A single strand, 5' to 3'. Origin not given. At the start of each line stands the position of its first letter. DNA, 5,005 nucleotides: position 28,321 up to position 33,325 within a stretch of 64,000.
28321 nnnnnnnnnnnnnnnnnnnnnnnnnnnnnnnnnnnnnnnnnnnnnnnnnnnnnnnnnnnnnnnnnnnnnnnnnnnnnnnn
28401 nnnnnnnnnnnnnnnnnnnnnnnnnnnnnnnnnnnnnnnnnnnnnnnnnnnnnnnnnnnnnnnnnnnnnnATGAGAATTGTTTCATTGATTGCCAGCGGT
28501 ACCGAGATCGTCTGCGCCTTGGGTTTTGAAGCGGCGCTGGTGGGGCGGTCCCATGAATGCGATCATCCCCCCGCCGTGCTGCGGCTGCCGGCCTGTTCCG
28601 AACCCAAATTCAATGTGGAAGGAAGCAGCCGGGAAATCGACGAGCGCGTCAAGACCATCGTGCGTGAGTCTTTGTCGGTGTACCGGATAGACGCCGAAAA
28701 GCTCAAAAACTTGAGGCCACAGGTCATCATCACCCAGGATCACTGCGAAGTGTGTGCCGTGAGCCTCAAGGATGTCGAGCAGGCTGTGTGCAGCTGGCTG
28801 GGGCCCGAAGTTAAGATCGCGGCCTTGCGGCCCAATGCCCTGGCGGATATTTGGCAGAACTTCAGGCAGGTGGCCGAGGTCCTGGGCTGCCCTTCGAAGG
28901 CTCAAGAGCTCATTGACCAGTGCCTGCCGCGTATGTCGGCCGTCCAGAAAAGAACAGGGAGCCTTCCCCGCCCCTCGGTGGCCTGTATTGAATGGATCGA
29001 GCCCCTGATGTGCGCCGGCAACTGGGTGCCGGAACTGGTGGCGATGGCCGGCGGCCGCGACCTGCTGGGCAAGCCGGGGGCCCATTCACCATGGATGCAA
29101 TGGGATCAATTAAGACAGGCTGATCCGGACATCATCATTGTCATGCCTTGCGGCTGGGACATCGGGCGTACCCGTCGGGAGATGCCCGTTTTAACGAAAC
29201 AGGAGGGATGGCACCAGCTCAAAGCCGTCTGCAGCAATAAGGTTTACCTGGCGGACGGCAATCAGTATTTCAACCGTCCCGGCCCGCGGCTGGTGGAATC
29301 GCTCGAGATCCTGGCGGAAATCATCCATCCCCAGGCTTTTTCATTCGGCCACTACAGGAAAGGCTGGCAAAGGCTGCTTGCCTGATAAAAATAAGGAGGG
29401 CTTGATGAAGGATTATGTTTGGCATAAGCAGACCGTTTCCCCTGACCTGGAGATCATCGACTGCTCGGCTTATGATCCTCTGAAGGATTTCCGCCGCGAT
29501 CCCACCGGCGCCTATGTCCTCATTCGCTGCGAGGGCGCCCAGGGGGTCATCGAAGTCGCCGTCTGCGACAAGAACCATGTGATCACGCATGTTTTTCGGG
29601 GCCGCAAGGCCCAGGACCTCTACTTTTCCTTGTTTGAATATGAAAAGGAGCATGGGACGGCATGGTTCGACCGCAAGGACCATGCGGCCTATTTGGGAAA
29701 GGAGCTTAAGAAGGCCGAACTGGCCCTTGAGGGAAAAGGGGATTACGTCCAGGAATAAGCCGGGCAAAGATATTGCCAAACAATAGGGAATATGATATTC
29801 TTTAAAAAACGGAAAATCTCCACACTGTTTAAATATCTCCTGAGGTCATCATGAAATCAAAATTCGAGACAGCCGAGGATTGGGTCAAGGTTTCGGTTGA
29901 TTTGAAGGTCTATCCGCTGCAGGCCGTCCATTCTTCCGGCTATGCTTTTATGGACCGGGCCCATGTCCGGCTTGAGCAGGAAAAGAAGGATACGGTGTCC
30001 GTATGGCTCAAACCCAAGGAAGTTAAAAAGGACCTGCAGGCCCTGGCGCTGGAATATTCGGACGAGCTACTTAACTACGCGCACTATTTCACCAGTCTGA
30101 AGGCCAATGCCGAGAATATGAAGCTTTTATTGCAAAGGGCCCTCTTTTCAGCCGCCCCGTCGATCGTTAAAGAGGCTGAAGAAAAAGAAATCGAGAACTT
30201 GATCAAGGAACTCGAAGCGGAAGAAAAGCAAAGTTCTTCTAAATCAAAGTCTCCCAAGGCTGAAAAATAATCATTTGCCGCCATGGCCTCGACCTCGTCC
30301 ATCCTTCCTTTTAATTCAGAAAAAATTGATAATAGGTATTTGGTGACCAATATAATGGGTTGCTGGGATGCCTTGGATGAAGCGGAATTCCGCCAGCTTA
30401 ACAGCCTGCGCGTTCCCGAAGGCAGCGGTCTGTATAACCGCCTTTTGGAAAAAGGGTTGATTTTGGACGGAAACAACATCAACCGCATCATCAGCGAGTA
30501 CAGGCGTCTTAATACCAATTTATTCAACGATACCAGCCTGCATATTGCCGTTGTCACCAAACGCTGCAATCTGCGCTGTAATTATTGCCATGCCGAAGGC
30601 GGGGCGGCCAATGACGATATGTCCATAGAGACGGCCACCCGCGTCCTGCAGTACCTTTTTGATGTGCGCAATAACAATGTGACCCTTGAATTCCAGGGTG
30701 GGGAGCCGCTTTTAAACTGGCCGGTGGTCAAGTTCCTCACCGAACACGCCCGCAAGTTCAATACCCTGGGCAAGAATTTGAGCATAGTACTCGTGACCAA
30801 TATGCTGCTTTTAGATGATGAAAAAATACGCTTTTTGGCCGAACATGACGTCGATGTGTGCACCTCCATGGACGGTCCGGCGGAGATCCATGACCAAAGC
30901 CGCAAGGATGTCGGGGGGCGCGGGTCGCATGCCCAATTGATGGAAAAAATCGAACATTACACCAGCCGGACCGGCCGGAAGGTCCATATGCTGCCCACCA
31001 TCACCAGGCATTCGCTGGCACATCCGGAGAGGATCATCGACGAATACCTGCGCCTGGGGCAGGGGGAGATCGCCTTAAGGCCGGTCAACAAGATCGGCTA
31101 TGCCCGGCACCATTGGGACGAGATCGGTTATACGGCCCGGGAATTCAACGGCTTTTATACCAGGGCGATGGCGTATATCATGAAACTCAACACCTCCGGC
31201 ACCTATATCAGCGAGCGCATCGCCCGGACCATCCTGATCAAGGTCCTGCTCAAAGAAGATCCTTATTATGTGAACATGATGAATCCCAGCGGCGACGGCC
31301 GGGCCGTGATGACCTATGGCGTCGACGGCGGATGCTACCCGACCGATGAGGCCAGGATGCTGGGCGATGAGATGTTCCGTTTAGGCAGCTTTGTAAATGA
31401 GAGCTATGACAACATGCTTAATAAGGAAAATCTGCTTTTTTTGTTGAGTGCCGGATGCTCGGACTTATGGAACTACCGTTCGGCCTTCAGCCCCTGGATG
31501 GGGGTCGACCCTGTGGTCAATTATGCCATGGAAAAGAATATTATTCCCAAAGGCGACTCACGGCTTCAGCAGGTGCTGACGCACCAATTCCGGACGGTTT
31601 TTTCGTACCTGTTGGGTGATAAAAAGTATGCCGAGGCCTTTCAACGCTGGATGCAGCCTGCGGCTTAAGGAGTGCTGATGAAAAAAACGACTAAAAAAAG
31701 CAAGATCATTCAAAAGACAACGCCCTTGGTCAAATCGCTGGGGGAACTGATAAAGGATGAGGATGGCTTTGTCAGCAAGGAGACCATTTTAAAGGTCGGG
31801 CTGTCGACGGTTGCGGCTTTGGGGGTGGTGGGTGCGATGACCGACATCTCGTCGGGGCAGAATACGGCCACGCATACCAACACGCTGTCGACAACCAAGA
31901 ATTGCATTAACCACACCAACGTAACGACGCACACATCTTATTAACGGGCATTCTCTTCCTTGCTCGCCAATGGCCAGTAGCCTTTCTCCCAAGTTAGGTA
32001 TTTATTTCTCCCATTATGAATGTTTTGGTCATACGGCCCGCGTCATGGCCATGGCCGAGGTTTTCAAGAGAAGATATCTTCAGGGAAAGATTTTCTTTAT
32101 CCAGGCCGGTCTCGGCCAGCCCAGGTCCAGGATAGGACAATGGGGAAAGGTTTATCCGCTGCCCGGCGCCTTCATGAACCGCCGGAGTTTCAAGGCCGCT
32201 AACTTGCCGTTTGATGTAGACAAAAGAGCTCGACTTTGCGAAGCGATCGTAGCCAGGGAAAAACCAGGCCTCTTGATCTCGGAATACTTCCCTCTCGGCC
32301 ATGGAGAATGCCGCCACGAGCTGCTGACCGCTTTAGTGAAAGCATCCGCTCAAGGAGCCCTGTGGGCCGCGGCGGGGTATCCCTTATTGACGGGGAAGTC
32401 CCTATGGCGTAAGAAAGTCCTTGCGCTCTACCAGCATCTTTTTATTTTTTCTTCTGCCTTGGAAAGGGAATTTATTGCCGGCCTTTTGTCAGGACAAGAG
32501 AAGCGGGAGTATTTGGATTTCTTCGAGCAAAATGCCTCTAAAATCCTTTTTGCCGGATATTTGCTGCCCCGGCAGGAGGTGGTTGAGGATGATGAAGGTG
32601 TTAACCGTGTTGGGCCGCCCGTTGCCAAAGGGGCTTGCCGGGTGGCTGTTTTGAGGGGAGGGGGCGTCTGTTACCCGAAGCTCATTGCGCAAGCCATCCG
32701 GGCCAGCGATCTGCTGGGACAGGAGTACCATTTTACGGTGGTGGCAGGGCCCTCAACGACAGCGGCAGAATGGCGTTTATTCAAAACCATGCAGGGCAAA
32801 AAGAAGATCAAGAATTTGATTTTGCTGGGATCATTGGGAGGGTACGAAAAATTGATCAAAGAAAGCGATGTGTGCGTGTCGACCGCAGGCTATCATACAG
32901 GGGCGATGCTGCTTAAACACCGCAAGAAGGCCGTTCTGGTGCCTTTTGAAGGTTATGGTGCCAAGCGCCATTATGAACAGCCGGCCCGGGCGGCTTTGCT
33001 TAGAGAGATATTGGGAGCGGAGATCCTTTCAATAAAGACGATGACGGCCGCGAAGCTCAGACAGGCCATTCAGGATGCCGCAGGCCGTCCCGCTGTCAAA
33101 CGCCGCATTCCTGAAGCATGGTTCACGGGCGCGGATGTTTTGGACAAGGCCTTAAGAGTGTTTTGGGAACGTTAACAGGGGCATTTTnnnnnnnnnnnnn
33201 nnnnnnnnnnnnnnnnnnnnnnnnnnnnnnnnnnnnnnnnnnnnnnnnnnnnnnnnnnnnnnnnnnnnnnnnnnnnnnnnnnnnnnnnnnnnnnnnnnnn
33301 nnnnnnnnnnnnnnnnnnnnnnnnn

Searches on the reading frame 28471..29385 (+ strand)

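Call 22: search_protein_families(library=pfam, proteins=[window:28471-29385:+], max_evalue=0.01)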
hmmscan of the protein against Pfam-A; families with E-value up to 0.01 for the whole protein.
window:28471-29385:+ (304 aa): 1 family
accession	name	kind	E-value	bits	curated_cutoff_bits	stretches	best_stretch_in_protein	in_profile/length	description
PF01497.23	Peripla_BP_2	-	1.1e-16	61.4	27.5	1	3-262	1-232/235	Periplasmic binding protein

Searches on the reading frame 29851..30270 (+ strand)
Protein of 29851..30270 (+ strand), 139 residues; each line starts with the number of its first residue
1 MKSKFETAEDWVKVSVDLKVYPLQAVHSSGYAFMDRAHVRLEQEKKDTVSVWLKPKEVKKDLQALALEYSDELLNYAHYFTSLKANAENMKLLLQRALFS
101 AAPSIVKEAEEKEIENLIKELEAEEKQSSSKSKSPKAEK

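Call 5: search_protein_families(library=pfam, proteins=[window:29851-30270:+], max_evalue=0.01)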
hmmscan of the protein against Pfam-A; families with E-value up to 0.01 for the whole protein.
window:29851-30270:+ (139 aa): 0 families

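Call 60: search_protein_families(library=ncbifam, proteins=[window:29851-30270:+], max_evalue=0.001)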
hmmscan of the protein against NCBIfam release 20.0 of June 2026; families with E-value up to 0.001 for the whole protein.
window:29851-30270:+ (139 aa): 1 family
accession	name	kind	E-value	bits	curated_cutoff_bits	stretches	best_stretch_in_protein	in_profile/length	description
TIGR03976.1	chp_LLNDYxLRE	equivalog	5.8e-06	26.6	50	1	16-82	1-68/90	His-Xaa-Ser system protein HxsD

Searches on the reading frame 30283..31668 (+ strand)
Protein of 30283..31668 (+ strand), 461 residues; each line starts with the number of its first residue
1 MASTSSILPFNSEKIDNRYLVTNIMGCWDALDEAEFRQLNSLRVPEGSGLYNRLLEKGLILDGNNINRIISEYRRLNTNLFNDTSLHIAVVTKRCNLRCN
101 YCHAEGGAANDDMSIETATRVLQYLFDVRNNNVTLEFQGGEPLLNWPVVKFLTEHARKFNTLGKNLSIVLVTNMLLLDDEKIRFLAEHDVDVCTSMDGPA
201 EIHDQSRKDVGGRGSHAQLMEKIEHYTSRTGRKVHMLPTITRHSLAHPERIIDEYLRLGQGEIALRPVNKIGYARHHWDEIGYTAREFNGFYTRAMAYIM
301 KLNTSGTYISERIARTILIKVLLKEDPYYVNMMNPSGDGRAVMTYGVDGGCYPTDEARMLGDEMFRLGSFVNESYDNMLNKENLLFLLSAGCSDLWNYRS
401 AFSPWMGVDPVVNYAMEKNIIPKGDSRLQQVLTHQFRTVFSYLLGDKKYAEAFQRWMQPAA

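Call 5: search_protein_families(library=pfam, proteins=[window:30283-31668:+], max_evalue=0.01)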
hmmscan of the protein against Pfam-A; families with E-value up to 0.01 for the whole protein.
window:30283-31668:+ (461 aa): 2 families
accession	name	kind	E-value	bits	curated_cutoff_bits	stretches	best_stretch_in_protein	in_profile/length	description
PF04055.27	Radical_SAM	-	9.7e-16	58.8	29.5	1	90-253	2-164/166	Radical SAM superfamily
PF13353.11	Fer4_12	-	5.1e-08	33.7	22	1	89-218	9-134/137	4Fe-4S single cluster domain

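Call 6: search_protein_families(library=ncbifam, proteins=[window:30283-31668:+], max_evalue=0.01)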
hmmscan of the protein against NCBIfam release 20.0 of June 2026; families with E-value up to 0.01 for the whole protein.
window:30283-31668:+ (461 aa): 72 families (the best 25 are shown)
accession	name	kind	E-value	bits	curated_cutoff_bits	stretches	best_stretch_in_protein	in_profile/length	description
TIGR03978.1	rSAM_paired_1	equivalog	7.8e-110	367.8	370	1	7-457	1-466/466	His-Xaa-Ser system radical SAM maturase HxsB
NF047865.1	rSAM_PapB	equivalog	1.5e-33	116.5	340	1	90-373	8-282/330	PapB family radical SAM/SPASM ranthipeptide maturase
TIGR03974.1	rSAM_six_Cys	equivalog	2.4e-33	115.7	425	1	54-381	69-390/451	thioether cross-link-forming SCIFF peptide maturase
TIGR04064.1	rSAM_nif11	equivalog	4.3e-32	111.4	518.7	1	89-375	82-371/459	nif11-like peptide radical SAM maturase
TIGR04068.1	rSAM_ocin_clost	equivalog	7.3e-31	107.5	500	1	50-226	49-232/462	Cys-rich peptide radical SAM maturase CcpM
TIGR03906.1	quino_hemo_SAM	equivalog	1.8e-28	99.4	453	1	90-241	99-257/467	quinohemoprotein amine dehydrogenase maturation protein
NF040492.1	not_ScfB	exception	1.6e-25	89.9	855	1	91-381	101-389/450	ScfB-related radical SAM/SPASM orphan maturase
TIGR03942.1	sulfatase_rSAM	equivalog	5.7e-25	88.1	349.45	1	89-383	5-295/363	anaerobic sulfatase maturase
NF041298.1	rSAM_mat_DynA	equivalog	3.5e-24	85.5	450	1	92-381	8-293/356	dynobactin maturation radical SAM/SPASM protein DynA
NF035951.1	rSAM_RumMC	equivalog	8.6e-24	84.1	720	1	76-231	103-264/510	RumMC family radical SAM sactipeptide maturase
NF038107.1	rSAM_NF038107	equivalog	1.1e-22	80.4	600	1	50-231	50-238/444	Cys-every-fifth radical SAM/SPASM peptide maturase CefB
TIGR04463.1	rSAM_vs_C_rich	equivalog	2.1e-22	79.5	525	1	21-259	18-260/438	TIGR04463 family radical SAM/SPASM RiPP maturase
TIGR04083.1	rSAM_pep_methan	hypoth_equivalog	3e-22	79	300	1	90-258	5-167/376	TIGR04083 family peptide-modifying radical SAM enzyme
TIGR04163.1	rSAM_cobopep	equivalog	4.1e-22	78.5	375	1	91-383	70-359/428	peptide-modifying radical SAM enzyme CbpB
TIGR04280.1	geopep_mat_rSAM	hypoth_equivalog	1.2e-21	77.2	400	1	84-225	83-229/428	geopeptide radical SAM maturase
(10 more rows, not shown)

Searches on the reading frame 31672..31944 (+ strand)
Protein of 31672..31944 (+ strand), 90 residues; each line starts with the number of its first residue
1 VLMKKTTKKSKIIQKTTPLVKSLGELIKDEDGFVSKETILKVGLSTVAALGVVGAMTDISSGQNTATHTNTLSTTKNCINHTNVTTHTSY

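Call 5: search_protein_families(library=pfam, proteins=[window:31672-31944:+], max_evalue=0.01)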
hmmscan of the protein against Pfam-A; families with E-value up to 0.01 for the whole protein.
window:31672-31944:+ (90 aa): 0 families

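Call 36: search_protein_families(library=pfam, proteins=[window:31672-31944:+], max_evalue=0.05)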
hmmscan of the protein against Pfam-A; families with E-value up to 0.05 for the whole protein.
window:31672-31944:+ (90 aa): 0 families

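Call 60: search_protein_families(library=ncbifam, proteins=[window:31672-31944:+], max_evalue=0.001)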
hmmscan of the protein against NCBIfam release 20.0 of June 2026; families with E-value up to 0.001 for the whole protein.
window:31672-31944:+ (90 aa): 1 family
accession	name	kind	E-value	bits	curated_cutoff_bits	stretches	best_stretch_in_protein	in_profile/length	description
NF038309.1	HisXaaSer_A3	equivalog_domain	3.2e-05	23.7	65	1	19-89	5-75/81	His-Xaa-Ser repeat protein HxsA3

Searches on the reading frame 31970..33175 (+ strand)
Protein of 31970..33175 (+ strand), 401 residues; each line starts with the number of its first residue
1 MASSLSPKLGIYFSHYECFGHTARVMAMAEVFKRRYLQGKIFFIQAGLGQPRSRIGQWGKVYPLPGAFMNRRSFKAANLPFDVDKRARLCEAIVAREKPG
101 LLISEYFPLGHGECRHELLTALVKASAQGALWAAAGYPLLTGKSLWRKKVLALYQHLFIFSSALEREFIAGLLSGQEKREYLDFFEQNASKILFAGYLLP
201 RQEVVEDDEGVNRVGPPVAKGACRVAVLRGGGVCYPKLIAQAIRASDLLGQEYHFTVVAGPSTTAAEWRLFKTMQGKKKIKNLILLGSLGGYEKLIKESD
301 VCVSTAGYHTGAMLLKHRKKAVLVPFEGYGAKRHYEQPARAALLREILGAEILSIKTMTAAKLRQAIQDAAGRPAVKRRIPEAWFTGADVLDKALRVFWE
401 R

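Call 5: search_protein_families(library=pfam, proteins=[window:31970-33175:+], max_evalue=0.01)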
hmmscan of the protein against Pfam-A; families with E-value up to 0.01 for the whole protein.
window:31970-33175:+ (401 aa): 1 family
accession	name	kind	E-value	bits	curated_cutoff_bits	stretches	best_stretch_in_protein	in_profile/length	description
PF04101.22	Glyco_tran_28_C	-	3.2e-05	24.5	22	1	235-371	11-141/166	Glycosyltransferase family 28 C-terminal domain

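Call 60: search_protein_families(library=ncbifam, proteins=[window:31970-33175:+], max_evalue=0.001)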
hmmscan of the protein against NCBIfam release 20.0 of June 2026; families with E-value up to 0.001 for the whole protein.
window:31970-33175:+ (401 aa): 0 families
